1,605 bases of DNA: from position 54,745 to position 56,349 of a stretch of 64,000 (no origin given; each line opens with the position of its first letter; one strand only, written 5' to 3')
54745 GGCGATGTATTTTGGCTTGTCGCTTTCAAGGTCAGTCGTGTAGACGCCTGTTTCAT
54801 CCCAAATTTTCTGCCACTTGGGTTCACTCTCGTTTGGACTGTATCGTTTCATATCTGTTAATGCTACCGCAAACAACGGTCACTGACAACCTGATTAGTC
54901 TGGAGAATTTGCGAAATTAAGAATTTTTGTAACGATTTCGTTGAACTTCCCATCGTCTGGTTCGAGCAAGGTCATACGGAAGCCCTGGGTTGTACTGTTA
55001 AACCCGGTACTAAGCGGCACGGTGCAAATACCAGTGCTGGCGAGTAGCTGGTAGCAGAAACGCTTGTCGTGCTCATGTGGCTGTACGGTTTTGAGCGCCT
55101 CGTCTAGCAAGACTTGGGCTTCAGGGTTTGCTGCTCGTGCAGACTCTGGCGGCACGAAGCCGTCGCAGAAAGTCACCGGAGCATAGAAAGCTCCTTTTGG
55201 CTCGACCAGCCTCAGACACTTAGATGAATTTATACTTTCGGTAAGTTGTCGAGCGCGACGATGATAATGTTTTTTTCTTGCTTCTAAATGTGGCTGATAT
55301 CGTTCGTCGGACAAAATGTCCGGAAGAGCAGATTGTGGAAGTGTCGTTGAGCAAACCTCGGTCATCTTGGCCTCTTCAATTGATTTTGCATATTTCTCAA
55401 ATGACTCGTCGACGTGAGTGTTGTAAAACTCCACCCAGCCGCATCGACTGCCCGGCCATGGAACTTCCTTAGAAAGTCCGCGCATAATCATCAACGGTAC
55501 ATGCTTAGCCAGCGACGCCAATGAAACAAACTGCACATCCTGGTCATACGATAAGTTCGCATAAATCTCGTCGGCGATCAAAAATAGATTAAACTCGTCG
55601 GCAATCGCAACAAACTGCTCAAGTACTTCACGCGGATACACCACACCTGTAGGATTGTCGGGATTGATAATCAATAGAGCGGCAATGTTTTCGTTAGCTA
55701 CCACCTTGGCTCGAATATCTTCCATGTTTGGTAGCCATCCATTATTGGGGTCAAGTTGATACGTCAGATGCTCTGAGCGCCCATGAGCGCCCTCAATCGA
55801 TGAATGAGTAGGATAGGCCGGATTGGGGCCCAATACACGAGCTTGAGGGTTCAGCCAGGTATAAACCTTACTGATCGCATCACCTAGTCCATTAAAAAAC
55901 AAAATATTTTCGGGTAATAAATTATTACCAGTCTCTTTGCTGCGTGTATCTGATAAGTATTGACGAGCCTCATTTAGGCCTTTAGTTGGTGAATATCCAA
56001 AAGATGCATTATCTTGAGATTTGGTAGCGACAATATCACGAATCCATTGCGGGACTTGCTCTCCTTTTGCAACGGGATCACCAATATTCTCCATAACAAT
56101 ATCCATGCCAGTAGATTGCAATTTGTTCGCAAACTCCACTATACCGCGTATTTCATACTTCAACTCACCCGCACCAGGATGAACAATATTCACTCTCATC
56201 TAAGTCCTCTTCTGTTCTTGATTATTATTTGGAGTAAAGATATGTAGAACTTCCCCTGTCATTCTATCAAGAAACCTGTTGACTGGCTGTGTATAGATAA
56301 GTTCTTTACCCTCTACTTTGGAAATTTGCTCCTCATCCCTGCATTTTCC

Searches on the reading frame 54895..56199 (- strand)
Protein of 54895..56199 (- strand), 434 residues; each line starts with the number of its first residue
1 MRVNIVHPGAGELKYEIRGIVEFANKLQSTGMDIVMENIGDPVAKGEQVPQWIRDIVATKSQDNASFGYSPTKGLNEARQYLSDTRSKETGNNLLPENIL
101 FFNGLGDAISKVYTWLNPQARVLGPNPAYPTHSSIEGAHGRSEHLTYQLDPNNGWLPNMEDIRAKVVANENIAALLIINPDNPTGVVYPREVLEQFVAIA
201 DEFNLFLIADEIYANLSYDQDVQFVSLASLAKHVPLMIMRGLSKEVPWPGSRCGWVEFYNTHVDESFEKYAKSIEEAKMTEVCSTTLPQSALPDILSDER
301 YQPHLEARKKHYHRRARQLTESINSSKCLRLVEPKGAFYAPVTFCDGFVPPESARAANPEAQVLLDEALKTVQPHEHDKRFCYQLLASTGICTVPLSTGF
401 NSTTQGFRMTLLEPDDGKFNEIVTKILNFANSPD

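Call 24: find_encoding_contigs(protein=window:54895-56199:-, flank=10000, max_places=2)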
Protein window:54895-56199:- (434 aa): 1 contig read that carries it; 1 place shown.
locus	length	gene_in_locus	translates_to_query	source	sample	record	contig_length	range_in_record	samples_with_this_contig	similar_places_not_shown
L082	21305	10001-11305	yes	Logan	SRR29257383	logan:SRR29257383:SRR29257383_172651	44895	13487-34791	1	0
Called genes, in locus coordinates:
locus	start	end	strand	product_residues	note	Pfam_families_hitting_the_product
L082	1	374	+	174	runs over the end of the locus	-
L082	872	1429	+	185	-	PF04011:LemA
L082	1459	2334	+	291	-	PF01435:Peptidase_M48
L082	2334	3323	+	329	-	-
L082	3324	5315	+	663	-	PF22745:Nlig-Ia, PF01653:DNA_ligase_aden, PF03120:OB_DNA_ligase, PF14520:HHH_5 (faint), PF12826:HHH_2, PF00533:BRCT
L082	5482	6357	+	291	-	-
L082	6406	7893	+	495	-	-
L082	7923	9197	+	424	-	PF08245:Mur_ligase_M, PF02875:Mur_ligase_C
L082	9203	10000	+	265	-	-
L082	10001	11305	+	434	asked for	PF00155:Aminotran_1_2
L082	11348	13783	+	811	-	PF00133:tRNA-synt_1, PF09334:tRNA-synt_1g, PF13603:tRNA-synt_1_2, PF00133:tRNA-synt_1, PF08264:Anticodon_1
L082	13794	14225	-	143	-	-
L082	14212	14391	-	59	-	-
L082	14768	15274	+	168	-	PF01029:NusB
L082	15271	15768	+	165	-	PF00293:NUDIX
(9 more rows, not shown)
